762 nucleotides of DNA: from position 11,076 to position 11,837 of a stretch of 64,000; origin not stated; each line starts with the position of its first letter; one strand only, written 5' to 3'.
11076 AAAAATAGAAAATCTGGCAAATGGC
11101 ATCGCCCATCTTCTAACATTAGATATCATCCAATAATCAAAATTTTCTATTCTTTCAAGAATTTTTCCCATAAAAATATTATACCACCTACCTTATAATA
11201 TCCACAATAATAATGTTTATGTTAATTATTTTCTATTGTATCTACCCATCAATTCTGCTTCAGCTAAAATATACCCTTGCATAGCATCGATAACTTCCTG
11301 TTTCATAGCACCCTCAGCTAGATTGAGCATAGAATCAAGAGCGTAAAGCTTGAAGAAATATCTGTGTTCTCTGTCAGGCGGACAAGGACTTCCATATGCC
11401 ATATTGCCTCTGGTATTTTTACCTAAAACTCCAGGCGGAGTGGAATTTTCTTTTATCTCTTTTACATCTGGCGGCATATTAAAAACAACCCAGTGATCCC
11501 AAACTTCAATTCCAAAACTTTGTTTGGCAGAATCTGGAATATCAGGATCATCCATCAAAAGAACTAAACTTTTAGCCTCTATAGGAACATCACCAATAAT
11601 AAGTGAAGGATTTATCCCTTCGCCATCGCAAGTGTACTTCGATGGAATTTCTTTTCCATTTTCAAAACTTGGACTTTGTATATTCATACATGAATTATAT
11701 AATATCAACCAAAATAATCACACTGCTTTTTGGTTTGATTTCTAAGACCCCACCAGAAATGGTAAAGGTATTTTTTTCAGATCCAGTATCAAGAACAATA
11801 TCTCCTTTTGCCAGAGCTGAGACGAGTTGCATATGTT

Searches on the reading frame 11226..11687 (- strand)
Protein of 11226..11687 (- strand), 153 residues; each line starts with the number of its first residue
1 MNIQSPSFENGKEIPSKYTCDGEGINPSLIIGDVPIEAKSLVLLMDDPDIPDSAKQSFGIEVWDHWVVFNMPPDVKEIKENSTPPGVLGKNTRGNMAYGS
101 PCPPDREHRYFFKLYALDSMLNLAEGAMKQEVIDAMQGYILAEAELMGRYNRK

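Call 55: search_protein_families(library=pfam, proteins=[window:11226-11687:-], max_evalue=0.01)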
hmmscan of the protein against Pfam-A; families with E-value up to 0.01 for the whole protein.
window:11226-11687:- (153 aa): 1 family
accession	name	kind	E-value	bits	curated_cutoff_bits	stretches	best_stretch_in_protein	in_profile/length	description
PF01161.25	PBP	-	4.5e-37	127.8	24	1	13-150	1-135/135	Phosphatidylethanolamine-binding protein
